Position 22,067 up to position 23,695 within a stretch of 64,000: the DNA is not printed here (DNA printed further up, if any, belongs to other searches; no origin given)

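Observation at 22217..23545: Single-ORF fusion of HPPK (FolK) and pantothenate synthetase (PanC)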

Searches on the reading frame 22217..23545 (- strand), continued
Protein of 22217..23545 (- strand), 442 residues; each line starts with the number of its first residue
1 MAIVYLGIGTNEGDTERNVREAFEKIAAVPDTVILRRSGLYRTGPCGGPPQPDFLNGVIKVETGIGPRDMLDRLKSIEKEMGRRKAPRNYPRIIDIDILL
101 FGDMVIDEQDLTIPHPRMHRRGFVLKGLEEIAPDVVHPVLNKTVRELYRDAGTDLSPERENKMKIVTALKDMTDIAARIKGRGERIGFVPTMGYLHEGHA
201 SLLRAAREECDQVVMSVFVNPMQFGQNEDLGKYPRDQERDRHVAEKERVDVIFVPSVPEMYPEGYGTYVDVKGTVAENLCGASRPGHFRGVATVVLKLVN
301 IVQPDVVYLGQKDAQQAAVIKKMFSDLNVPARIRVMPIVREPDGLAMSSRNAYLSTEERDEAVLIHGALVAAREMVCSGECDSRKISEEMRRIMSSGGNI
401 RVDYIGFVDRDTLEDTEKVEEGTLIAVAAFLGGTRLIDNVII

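Call 8: find_encoding_contigs(protein=P0001, flank=6000, max_places=4)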
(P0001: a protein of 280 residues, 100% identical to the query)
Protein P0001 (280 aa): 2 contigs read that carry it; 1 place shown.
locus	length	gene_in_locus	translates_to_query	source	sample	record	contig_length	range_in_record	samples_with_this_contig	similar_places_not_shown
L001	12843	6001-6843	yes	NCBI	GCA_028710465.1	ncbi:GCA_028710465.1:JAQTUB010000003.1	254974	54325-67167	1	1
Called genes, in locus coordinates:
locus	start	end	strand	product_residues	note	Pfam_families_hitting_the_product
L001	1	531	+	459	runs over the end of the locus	PF00206:Lyase_1, PF14698:ASL_C2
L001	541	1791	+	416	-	PF00278:Orn_DAP_Arg_deC, PF02784:Orn_Arg_deC_N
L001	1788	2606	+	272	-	PF01678:DAP_epimerase, PF02567:PhzC-PhzF (faint), PF01678:DAP_epimerase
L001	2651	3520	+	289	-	PF00701:DHDPS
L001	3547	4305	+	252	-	PF01113:DapB_N, PF05173:DapB_C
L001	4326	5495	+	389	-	PF00155:Aminotran_1_2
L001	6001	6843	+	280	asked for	PF02569:Pantoate_ligase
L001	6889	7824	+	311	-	PF02445:NadA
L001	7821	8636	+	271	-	PF01113:DapB_N (weak), PF03807:F420_oxidored (weak), PF03447:NAD_binding_3, PF01958:Asp_DH_C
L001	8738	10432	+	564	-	PF02690:Na_Pi_cotrans, PF01895:PhoU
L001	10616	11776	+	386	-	PF00478:IMPDH, PF05690:ThiG (faint), PF01070:FMN_dh, PF03060:NMO (weak)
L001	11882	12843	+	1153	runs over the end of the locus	PF02811:PHP, PF07733:DNA_pol3_alpha, PF17657:DNA_pol3_finger, PF14579:HHH_6, PF01336:tRNA_anti-codon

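Call 14: find_encoding_contigs(protein=P0012, flank=5000, max_places=2)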
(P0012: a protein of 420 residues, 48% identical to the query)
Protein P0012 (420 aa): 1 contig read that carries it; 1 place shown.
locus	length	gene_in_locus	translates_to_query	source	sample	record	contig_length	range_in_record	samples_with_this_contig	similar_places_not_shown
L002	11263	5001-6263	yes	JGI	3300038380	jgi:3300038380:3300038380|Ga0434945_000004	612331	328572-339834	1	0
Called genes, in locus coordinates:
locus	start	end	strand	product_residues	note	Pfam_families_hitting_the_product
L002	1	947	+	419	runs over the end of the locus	PF00278:Orn_DAP_Arg_deC, PF02784:Orn_Arg_deC_N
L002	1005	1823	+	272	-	PF01678:DAP_epimerase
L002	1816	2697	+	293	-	PF00701:DHDPS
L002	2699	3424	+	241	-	PF01113:DapB_N, PF05173:DapB_C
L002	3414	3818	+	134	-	-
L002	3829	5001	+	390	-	PF00155:Aminotran_1_2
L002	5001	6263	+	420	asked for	PF01288:HPPK, PF02569:Pantoate_ligase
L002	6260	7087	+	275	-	PF01408:GFO_IDH_MocA (faint), PF03447:NAD_binding_3, PF01958:Asp_DH_C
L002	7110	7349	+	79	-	-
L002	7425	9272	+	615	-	PF09852:DUF2079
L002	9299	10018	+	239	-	PF00535:Glycos_transf_2, PF13641:Glyco_tranf_2_3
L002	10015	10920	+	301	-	PF00535:Glycos_transf_2, PF13641:Glyco_tranf_2_3, PF13506:Glyco_transf_21 (faint)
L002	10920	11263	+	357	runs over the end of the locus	PF04055:Radical_SAM, PF13186:SPASM (weak)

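Call 15: find_encoding_contigs(protein=P0030, flank=5000, max_places=2)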
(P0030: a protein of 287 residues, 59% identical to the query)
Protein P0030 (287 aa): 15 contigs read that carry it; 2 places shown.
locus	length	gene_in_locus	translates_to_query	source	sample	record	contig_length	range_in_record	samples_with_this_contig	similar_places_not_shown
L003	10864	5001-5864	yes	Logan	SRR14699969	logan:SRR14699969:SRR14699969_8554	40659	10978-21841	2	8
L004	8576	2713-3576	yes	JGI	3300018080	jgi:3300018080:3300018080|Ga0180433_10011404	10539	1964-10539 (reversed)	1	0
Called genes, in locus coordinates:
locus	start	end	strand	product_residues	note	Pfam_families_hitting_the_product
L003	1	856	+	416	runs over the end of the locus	PF00278:Orn_DAP_Arg_deC, PF02784:Orn_Arg_deC_N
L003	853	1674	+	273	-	PF01678:DAP_epimerase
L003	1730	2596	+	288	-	PF00701:DHDPS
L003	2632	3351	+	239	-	PF01113:DapB_N, PF05173:DapB_C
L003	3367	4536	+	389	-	PF00155:Aminotran_1_2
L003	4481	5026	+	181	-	PF01288:HPPK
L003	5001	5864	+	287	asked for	PF02569:Pantoate_ligase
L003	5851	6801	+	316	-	PF02445:NadA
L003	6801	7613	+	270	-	PF01113:DapB_N (weak), PF03435:Sacchrp_dh_NADP (weak), PF03807:F420_oxidored (weak), PF03447:NAD_binding_3, PF01958:Asp_DH_C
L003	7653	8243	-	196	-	PF01797:Y1_Tnp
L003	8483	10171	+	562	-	PF02690:Na_Pi_cotrans, PF01895:PhoU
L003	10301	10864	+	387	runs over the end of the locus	PF00478:IMPDH, PF03060:NMO (faint), PF01070:FMN_dh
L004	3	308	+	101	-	?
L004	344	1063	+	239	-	PF01113:DapB_N, PF05173:DapB_C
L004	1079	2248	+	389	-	PF00155:Aminotran_1_2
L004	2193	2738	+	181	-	PF01288:HPPK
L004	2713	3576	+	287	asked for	PF02569:Pantoate_ligase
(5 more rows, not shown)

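Call 16: find_encoding_contigs(protein=P0028, flank=5000, max_places=2)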
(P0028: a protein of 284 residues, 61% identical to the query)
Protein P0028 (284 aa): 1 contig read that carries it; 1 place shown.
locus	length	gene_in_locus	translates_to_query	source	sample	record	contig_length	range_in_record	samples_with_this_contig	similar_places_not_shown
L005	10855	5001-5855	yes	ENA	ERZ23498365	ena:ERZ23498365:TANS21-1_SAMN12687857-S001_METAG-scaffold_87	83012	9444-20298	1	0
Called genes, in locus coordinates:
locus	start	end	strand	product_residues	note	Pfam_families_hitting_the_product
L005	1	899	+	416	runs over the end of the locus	PF00278:Orn_DAP_Arg_deC, PF02784:Orn_Arg_deC_N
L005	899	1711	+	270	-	PF01678:DAP_epimerase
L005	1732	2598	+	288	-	PF00701:DHDPS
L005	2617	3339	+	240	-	PF01113:DapB_N, PF05173:DapB_C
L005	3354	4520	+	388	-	PF00155:Aminotran_1_2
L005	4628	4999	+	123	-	PF01288:HPPK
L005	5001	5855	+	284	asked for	PF02569:Pantoate_ligase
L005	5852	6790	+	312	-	PF02445:NadA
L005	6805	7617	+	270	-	PF01113:DapB_N (weak), PF03435:Sacchrp_dh_NADP (weak), PF03807:F420_oxidored, PF03447:NAD_binding_3, PF01958:Asp_DH_C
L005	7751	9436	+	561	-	PF02690:Na_Pi_cotrans, PF01895:PhoU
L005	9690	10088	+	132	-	-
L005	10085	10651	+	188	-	-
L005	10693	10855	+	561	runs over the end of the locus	-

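Call 17: search_protein_representatives(alignment_id=A1)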
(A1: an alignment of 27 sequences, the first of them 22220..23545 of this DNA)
Query: 27 sequences, 434 profile positions. Proteins with E-value up to 0.001 (for the whole library): 60877; up to 1e-10: 44242; up to 1e-30: 15709. The best 150 are listed.
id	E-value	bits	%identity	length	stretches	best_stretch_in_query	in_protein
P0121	4.3e-185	632.0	-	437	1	2-432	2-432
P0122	9.4e-178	607.8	-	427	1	1-433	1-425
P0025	1.1e-176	604.2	-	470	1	1-431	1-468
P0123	2.1e-162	557.2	-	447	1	3-432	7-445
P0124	1.5e-160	551.1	-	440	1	2-432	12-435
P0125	2.9e-158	543.5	-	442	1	1-432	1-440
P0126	1.1e-157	541.7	-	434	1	1-433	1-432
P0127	2.0e-155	534.2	-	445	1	1-431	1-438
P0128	1.1e-154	531.8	-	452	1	3-432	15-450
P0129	5.8e-149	512.9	-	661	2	154-432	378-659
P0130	7.9e-138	476.2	-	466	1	4-431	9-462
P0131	4.8e-135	467.0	-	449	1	2-431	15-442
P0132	7.4e-133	459.8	-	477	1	4-431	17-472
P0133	2.3e-131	454.9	-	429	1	24-431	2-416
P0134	2.0e-130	451.8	-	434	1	1-432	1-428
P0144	6.9e-121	420.4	-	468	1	3-429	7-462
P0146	1.8e-120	419.0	-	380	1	153-432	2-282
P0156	1.1e-117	409.9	-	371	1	149-432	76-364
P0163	3.5e-116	404.9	-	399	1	150-432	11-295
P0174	1.4e-113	396.3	-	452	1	150-432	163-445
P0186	6.8e-112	390.7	-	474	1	147-430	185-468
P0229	1.5e-107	376.4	-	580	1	151-432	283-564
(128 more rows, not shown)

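Call 23: list_cluster_members(proteins=[P0121, P0122, P0123, P0124, P0125, P0128, P0130, P0132, P0144, P0129])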
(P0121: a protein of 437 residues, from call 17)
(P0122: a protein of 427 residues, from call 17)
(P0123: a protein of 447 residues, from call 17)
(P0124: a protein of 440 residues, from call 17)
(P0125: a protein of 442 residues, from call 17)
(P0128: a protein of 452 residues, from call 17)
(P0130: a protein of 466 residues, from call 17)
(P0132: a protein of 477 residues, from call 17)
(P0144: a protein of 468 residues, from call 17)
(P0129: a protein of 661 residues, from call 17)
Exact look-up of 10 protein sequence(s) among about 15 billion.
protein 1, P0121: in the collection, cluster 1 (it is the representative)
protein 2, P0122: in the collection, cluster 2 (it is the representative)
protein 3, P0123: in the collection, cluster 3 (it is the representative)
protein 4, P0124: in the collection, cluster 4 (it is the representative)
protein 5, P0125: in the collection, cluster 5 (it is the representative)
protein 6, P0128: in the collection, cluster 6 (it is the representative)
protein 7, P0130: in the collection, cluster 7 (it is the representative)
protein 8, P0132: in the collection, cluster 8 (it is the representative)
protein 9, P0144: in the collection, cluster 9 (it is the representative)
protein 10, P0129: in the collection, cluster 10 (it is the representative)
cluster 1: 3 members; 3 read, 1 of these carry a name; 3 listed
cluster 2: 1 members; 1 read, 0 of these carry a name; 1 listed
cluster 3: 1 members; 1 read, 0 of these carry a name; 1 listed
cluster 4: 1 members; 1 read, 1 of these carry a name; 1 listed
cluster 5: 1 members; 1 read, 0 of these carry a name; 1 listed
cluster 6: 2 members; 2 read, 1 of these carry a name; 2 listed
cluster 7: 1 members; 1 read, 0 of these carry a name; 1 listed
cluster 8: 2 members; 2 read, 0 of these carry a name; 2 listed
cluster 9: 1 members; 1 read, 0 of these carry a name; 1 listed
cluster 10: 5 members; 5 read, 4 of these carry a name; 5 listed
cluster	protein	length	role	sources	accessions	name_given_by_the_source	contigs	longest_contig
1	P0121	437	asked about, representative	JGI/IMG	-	-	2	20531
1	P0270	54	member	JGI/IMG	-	hypothetical protein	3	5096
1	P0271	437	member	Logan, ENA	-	-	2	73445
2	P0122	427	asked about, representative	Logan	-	-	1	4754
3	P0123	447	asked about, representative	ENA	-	-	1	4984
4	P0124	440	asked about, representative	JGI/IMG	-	pantoate--beta-alanine ligase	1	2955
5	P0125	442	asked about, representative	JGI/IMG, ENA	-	-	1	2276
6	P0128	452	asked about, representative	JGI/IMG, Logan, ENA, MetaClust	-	\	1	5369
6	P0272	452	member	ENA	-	-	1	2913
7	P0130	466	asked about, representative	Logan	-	-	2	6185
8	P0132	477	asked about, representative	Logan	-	-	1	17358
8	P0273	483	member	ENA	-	-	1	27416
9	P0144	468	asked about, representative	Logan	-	-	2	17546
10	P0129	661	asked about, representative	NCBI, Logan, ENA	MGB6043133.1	MAG: pantoate--beta-alanine ligase [Pirellulales bacterium]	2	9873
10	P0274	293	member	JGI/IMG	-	pantoate--beta-alanine ligase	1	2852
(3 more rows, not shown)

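Call 24: search_protein_families(library=pfam, proteins=[P0129, P0174, P0186, P0229, P0156, P0163, P0146], max_evalue=0.001)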
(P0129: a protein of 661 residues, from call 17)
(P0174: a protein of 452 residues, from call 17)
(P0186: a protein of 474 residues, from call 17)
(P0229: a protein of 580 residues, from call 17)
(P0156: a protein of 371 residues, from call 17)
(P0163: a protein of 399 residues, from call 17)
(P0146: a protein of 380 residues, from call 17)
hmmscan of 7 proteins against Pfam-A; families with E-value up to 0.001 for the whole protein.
P0129 (661 aa): 4 families
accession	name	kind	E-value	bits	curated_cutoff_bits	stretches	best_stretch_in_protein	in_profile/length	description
PF02569.21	Pantoate_ligase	-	1.5e-97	326.4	20.7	1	378-656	1-267/268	Pantoate-beta-alanine ligase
PF01288.25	HPPK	-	5.3e-35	120.7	25.7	1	6-133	2-115/116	7,8-dihydro-6-hydroxymethylpterin-pyrophosphokinase (HPPK)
PF01712.25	dNK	-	3.6e-06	27.3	27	1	160-336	2-182/203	Deoxynucleoside kinase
PF13191.12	AAA_16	-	9.2e-05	23.4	32.6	1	144-233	11-96/167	AAA ATPase domain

P0174 (452 aa): 1 family
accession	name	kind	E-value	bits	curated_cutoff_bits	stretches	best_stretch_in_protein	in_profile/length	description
PF02569.21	Pantoate_ligase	-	3.8e-108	361.1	20.7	1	168-442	2-267/268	Pantoate-beta-alanine ligase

P0186 (474 aa): 2 families
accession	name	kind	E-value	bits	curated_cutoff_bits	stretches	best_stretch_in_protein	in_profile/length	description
PF02569.21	Pantoate_ligase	-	3.3e-107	358.1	20.7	1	193-467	2-267/268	Pantoate-beta-alanine ligase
PF01928.26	CYTH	-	9.2e-28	97.7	23.2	1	1-175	1-179/179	CYTH domain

P0229 (580 aa): 3 families
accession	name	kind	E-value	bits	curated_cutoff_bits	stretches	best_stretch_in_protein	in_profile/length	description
PF02569.21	Pantoate_ligase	-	1.4e-104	349.5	20.7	1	287-561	2-267/268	Pantoate-beta-alanine ligase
PF10728.14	DUF2520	-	1.1e-32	112.8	25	1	146-254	14-124/125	Domain of unknown function (DUF2520)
PF03807.23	F420_oxidored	-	4.4e-05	24.4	21.6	1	5-92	2-89/94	NADP oxidoreductase coenzyme F420-dependent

P0156 (371 aa): 1 family
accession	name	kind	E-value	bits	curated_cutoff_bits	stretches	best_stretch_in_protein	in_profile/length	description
PF02569.21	Pantoate_ligase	-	1e-107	359.7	20.7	1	86-361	1-267/268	Pantoate-beta-alanine ligase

P0163 (399 aa): 1 family
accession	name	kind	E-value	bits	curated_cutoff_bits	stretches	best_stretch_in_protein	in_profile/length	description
PF02569.21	Pantoate_ligase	-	5.8e-106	354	20.7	1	16-292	2-267/268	Pantoate-beta-alanine ligase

P0146 (380 aa): 2 families
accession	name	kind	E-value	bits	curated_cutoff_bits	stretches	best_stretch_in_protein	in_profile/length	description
PF02569.21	Pantoate_ligase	-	1.1e-110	369.5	20.7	1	3-279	1-267/268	Pantoate-beta-alanine ligase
PF02954.25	HTH_8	-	1.4e-14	53.9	22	1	337-376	3-42/42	Bacterial regulatory protein, Fis family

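Call 31: find_related_loci(query=A1, collection=genome_contigs, flank=3000)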
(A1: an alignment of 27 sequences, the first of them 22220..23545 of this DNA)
Query A1 (442 aa) in genome_contigs; peptide patterns used: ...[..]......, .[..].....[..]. (x = any residue, [..] = any of these).
600 stretches matched a pattern (row limit reached: there are more); 598 encode a relative of the query (tblastn E <= 1e-3); the best 80 are kept; 80 distinct loci.
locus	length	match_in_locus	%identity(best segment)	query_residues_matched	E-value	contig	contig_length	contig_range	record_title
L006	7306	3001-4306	57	1-442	2e-141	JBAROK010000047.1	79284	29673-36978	MAG: Candidatus Omnitrophota bacterium isolate MFD13429_ilm_asm_bin15 k127_241466, whole genome shotgun sequence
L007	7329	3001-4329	42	1-442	1e-96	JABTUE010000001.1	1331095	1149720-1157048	MAG: Planctomycetota bacterium isolate H3_PLA7 seq001, whole genome shotgun sequence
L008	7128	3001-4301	51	1-442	2e-118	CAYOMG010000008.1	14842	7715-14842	MAG TPA_asm: uncultured Planctomycetia bacterium isolate binchicken_co24_150 genome assembly, contig: NODE_1386_length_1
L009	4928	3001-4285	53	1-442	2e-118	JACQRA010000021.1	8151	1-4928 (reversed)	MAG: Candidatus Omnitrophota bacterium isolate NC_groundwater_1347_Ag_S-0.2um_61_33 S_p2_S4_coassembly_k141_484903, whol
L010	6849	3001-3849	50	159-442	3e-89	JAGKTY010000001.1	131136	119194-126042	MAG: Lachnospiraceae bacterium isolate cow7.4 cow7_4_1, whole genome shotgun sequence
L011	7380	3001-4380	35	4-442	3e-89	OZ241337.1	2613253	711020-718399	MAG: Nitrospirales bacterium isolate f26259d3-4dc5-40e9-b64d-64c16dbef0a4 genome assembly, chromosome: 1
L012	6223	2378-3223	50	159-440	4e-89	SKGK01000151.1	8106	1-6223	MAG: Clostridia bacterium isolate CSBr16_142R1 CSBr16-12089, whole genome shotgun sequence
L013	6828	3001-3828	51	163-439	3e-88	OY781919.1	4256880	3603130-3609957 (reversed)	MAG: Geopsychrobacteraceae bacterium isolate 4e1a5015-ed3f-4373-8408-0037d4527bea genome assembly, chromosome: 1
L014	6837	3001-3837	52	163-442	1e-87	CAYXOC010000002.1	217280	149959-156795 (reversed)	MAG TPA_asm: uncultured bacterium isolate binchicken_co152_100 genome assembly, contig: NODE_48_length_217280_cov_14.158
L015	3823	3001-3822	52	163-440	1e-87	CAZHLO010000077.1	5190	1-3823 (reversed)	MAG TPA_asm: uncultured Dehalococcoidales bacterium isolate binchicken_co10_152 genome assembly, contig: NODE_18007_leng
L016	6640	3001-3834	51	163-440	4e-87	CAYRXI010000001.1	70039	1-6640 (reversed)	MAG TPA_asm: uncultured Candidatus Sumerlaeota bacterium isolate binchicken_co40_80 genome assembly, contig: NODE_374_le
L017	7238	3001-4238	50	1-442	2e-109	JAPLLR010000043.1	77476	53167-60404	MAG: Candidatus Omnitrophota bacterium isolate LacPavin_0920_SED3_MAG_45_14 LacPavin_0920_SED3_scaffold_1529006, whole g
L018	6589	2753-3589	50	163-442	4e-86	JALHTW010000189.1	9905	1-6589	MAG: Candidatus Aminicenantes bacterium isolate PFL34 seq_2370341, whole genome shotgun sequence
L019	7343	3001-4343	49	1-442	3e-108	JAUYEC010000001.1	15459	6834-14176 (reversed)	MAG: Candidatus Omnitrophota bacterium isolate C20_metabat.bin.9 C20_k141_256970, whole genome shotgun sequence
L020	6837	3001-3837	51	163-442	3e-86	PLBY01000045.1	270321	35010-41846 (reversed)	MAG: Acidobacteriaceae bacterium isolate palsa_252 73.20111000_P3M.31_contig_562, whole genome shotgun sequence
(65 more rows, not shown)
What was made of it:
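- Tried and rejected: The scan of species genomes was expected to give named fused loci (call 31).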

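Call 35: predict_structure(alignment_id=A1)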
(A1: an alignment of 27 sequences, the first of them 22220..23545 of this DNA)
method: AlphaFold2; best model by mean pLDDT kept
length: 442 residues; sequences in the alignment: 27
mean_pLDDT: 90.0   pTM: 0.66
mean pLDDT of the five models: 90.0, 89.8, 89.6, 89.1, 87.8
residues with pLDDT >= 90: 302; 70-90: 122; 50-70: 9; < 50: 9
segments of 3 or more residues with pLDDT < 50: 153-161
pLDDT, mean of each block of 10 residues (from residue 1): 96 94 97 96 80 94 97 97 82 94 94 91 90 96 90 47 87 94 91 92 91 91 71 82 89 91 80 79 83 93 97 92 94 95 90 90 96 97 97 92 94 91 95 92 94
secondary structure, 60 per line:
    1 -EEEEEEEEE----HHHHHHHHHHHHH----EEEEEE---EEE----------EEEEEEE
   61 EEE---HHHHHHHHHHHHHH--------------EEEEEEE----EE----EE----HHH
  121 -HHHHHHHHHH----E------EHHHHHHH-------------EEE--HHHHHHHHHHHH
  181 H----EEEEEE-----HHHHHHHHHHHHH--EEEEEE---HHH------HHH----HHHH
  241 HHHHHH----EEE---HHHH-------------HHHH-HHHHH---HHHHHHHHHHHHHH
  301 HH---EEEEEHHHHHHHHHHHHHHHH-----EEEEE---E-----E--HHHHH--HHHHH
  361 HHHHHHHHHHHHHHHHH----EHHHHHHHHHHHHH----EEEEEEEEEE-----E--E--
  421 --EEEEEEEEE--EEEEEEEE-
elements in order: E2-10 H15-27 E32-37 E41-43 E54-63 H67-80 E95-101 H122-131 H144-150 E164-166 H169-181 E186-191 H197-209 E212-217 H237-246 E251-253 H257-260 H274-277 H279-283 H287-302 E306-310 H311-326 E332-336 H349-353 H356-377 H383-395 E400-409 E423-431 E434-441
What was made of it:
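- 23096..23545 (-): HPPK / FolK domain, residues 1-150 (6-hydroxymethyl-7,8-dihydropterin pyrophosphokinase). AF2 pLDDT is about 90-97, with the last helix at 144-150 (call 35).
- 23060..23095 (-): Linker, residues 151-162 (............). These 36 nt replace the FolK tail, stop codon and spacer found in the nearest relatives. AF2 pLDDT is below 50 for residues 153-161 (call 35).
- AF2 mean pLDDT is 90; only residues 153-161 are disordered (call 35).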
